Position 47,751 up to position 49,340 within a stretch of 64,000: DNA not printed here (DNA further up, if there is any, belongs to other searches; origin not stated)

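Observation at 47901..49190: Acidic structural-module protein with a minimal palm-cyclase-like motif (DxD ... GGDE) and four CPxC zinc-knuckle repeats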

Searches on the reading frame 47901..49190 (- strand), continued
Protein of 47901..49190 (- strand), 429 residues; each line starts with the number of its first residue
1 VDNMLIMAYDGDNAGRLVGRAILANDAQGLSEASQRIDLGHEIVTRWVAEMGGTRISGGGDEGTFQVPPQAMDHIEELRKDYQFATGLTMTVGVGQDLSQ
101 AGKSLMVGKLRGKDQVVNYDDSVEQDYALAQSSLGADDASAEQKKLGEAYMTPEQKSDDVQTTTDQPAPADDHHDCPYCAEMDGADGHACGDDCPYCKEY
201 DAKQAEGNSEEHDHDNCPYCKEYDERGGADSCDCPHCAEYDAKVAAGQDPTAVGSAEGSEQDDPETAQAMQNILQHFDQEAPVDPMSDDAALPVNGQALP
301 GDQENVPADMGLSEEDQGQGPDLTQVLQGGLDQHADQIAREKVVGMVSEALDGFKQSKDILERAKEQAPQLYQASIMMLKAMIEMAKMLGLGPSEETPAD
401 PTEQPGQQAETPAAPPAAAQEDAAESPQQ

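Call 42: fold_search(model_id=the predicted structure, library=pdb)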
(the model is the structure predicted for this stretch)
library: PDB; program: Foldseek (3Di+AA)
matches with E <= 10: 978; with E <= 0.001: 29
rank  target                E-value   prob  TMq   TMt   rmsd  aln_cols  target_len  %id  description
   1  9mnr_A                1.9e-07  1.00  0.26  0.88   1.7       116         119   24  Panoptes OptS minimal CRISPR polymerase (mCpol) from Klebsiella pneumoniae strain KP67 (released 2025-09-24)
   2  9mnr_B                2.0e-07  1.00  0.26  0.87   1.7       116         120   24  Panoptes OptS minimal CRISPR polymerase (mCpol) from Klebsiella pneumoniae strain KP67 (released 2025-09-24)
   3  9pd0_D                2.6e-07  1.00  0.25  0.85   2.0       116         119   26  Panoptes OptS minimal CRISPR polymerase (mCpol) with non-hydrolyzable ligand ApCpp from Klebsiella pneumoniae strain K (released 2025-09-24)
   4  9pd0_C                5.1e-07  1.00  0.26  0.88   1.7       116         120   24  Panoptes OptS minimal CRISPR polymerase (mCpol) with non-hydrolyzable ligand ApCpp from Klebsiella pneumoniae strain K (released 2025-09-24)
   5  9pd0_A                7.7e-07  1.00  0.26  0.89   1.5       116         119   24  Panoptes OptS minimal CRISPR polymerase (mCpol) with non-hydrolyzable ligand ApCpp from Klebsiella pneumoniae strain K (released 2025-09-24)
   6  9nwn_A                1.6e-06  1.00  0.26  0.85   2.1       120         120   25  Structure of minimal CRISPR polymerase bound to ApNHpp (released 2025-08-27)
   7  5xge                  1.2e-04  1.00  0.26  0.20   3.4       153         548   20  Crystal structure of the PAS-GGDEF-EAL domain of PA0861 from Pseudomonas aeruginosa in complex with cyclic di-GMP (released 2017-12-20)
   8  3i5b_A                1.6e-04  1.00  0.23  0.54   4.1       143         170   17  Crystal structure of the isolated GGDEF domain of WpsR from Pseudomonas aeruginosa (released 2009-08-18)
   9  5xgd                  1.8e-04  1.00  0.25  0.20   3.7       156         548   18  Crystal structure of the PAS-GGDEF-EAL domain of PA0861 from Pseudomonas aeruginosa in complex with GTP (released 2017-12-20)
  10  4zvf                  1.8e-04  1.00  0.23  0.56   4.1       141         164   17  Crystal structure of GGDEF domain of the E. coli DosC - form II (GTP-alpha-S-bound) (released 2015-11-11)
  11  5m3c_B                1.9e-04  1.00  0.23  0.23   4.2       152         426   16  Structure of the hybrid domain (GGDEF-EAL) of PA0575 from Pseudomonas aeruginosa PAO1 at 2.8 Ang. with GTP and Ca2+ bo (released 2017-12-20)
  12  5m3c_A                2.1e-04  1.00  0.22  0.22   4.8       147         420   17  Structure of the hybrid domain (GGDEF-EAL) of PA0575 from Pseudomonas aeruginosa PAO1 at 2.8 Ang. with GTP and Ca2+ bo (released 2017-12-20)
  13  5xgb                  2.3e-04  1.00  0.25  0.20   3.8       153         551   20  Crystal structure of the PAS-GGDEF-EAL domain of PA0861 from Pseudomonas aeruginosa (released 2017-12-20)
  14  4zve                  3.5e-04  1.00  0.22  0.54   3.5       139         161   14  Crystal structure of GGDEF domain of the E. coli DosC - form I (apo-form) (released 2015-11-11)
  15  4zvg_A                3.9e-04  1.00  0.22  0.52   3.5       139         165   14  Crystal structure of GGDEF domain of the E. coli DosC - form III (released 2015-11-11)
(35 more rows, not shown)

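Call 53: find_related_loci(query=A1, collection=viral_contigs, flank=10000)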
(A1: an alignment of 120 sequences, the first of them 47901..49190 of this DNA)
Query A1 (429 aa) in viral_contigs; peptide patterns used: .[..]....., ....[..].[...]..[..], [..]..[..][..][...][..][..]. (x = any residue, [..] = any of these).
217 stretches matched a pattern; 66 encode a relative of the query (tblastn E <= 1e-3); 63 distinct loci.
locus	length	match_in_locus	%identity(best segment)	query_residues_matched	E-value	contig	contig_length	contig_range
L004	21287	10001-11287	99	1-429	0e+0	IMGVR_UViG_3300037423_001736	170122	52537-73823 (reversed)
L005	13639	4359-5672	46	1-429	4e-105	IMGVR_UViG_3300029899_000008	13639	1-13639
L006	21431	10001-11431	41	3-391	3e-90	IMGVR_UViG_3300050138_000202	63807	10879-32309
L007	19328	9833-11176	40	3-391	1e-86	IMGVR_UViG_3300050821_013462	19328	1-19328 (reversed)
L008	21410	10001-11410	39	1-408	1e-84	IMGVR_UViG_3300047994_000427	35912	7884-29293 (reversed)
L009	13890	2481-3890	36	1-414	7e-82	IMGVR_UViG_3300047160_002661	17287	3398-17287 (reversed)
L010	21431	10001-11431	38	3-392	3e-80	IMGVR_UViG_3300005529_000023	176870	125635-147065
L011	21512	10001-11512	35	1-415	2e-77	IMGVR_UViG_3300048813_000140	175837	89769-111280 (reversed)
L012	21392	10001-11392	39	1-406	2e-73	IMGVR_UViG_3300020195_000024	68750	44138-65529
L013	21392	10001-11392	39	1-406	2e-73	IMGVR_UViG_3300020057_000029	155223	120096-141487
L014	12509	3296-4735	36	4-418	1e-71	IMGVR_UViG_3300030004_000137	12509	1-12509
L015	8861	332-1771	36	4-418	2e-71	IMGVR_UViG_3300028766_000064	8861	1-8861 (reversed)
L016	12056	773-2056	38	1-391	1e-70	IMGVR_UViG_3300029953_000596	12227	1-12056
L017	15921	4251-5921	49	3-419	2e-69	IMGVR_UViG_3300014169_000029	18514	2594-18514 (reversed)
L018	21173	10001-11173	33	1-392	2e-68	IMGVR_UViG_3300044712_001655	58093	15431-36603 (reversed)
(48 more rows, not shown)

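Call 61: find_related_loci(query=A1, collection=genome_contigs, flank=3000)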
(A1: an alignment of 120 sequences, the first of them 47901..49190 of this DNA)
Query A1 (429 aa) in genome_contigs; peptide patterns used: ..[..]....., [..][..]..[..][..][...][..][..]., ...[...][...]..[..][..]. (x = any residue, [..] = any of these).
162 stretches matched a pattern; 4 encode a relative of the query (tblastn E <= 1e-3); 4 distinct loci.
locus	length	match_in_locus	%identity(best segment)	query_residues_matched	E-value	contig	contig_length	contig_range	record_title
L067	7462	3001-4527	44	3-413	1e-60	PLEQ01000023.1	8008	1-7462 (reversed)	MAG: Deltaproteobacteria bacterium isolate bog_1112 73.20110800_S3S.83_contig_74463, whole genome shotgun sequence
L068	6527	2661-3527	58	168-391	7e-33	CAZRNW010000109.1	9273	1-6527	MAG TPA_asm: uncultured Flavobacteriaceae bacterium isolate SRP237561_co1_235 genome assembly, contig: NODE_14644_length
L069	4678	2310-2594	56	307-408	8e-28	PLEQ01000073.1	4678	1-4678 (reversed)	MAG: Deltaproteobacteria bacterium isolate bog_1112 73.20110800_S3S.83_contig_34498, whole genome shotgun sequence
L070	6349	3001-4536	37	3-412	3e-26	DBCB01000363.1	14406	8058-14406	MAG TPA_asm: Planctomycetaceae bacterium UBA969 UBA969_contig_83384, whole genome shotgun sequence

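Call 75: fold_search(model_id=the predicted structure, library=viral)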
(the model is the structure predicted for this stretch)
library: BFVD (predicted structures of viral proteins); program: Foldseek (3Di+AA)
matches with E <= 10: 222; with E <= 0.001: 3
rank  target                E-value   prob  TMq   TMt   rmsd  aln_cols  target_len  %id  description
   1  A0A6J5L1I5            1.7e-12  1.00  0.28  0.32  21.4       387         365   12  Uncharacterized protein [uncultured Caudovirales phage]
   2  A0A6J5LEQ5            2.9e-05  1.00  0.24  0.28   2.8       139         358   19  Diguanylate cyclase AdrA [uncultured Caudovirales phage]
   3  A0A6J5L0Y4            2.2e-04  1.00  0.23  0.25   3.2       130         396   18  GGDEF domain [uncultured Caudovirales phage]
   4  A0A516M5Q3            9.0e-03  0.99  0.14  0.09   9.1       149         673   13  (no name in the UniProt tables at hand)
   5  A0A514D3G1            1.6e-02  0.99  0.15  0.21   7.6       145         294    9  RNA-directed RNA polymerase (Fragment) [Riboviria sp.]
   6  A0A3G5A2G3            1.7e-02  1.00  0.18  0.19   2.8        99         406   11  Response regulator [Harvfovirus sp.]
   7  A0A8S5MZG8            1.7e-02  0.99  0.15  0.17   7.6       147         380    7  DNA polymerase (Fragment) [Siphoviridae sp. ctKXi8]
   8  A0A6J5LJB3            1.9e-02  0.99  0.15  0.24   5.4        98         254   17  DNA-directed DNA polymerase, family A, palm domain containing protein [uncultured Caudovirales phage]
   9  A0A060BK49            3.4e-02  0.98  0.15  0.20   6.5       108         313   13  DNA-directed DNA polymerase [Podophage Lau218]
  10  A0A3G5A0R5            3.4e-02  0.92  0.14  0.13   6.6       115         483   12  Guanylate cyclase domain-containing protein [Faunusvirus sp.]
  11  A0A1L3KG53            3.8e-02  0.98  0.16  0.10   7.3       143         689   11  (no name in the UniProt tables at hand)
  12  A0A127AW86            4.3e-02  0.99  0.19  0.07   6.1       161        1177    9  DNA polymerase [Bacillus phage SP-15]
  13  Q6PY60                4.9e-02  0.96  0.15  0.28   6.9       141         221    8  RNA-directed RNA polymerase (Fragment) [Cucumber leaf spot virus]
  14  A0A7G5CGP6            7.0e-02  0.66  0.17  0.21   9.2       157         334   13  (no name in the UniProt tables at hand)
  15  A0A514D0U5            8.9e-02  0.85  0.15  0.13   6.8       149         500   13  RNA-dependent RNA polymerase [Riboviria sp.]
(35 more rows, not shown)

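Call 105: search_protein_families(library=pfam, proteins=[P0003], max_evalue=0.001)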
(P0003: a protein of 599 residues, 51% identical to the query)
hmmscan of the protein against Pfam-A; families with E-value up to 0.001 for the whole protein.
P0003 (599 aa): 4 families
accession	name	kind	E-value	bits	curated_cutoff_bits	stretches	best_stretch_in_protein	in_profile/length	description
PF18182.6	mCpol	-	1.2e-11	45.4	26.4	1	162-275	1-114/114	minimal CRISPR polymerase domain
PF00583.31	Acetyltransf_1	-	8.8e-10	39.3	20.7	1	35-94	28-87/116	Acetyltransferase (GNAT) family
PF13508.13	Acetyltransf_7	-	1.9e-07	31.8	27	1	41-94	3-56/84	Acetyltransferase (GNAT) domain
PF13673.13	Acetyltransf_10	-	0.00021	21.7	23.6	1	32-94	22-79/128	Acetyltransferase (GNAT) domain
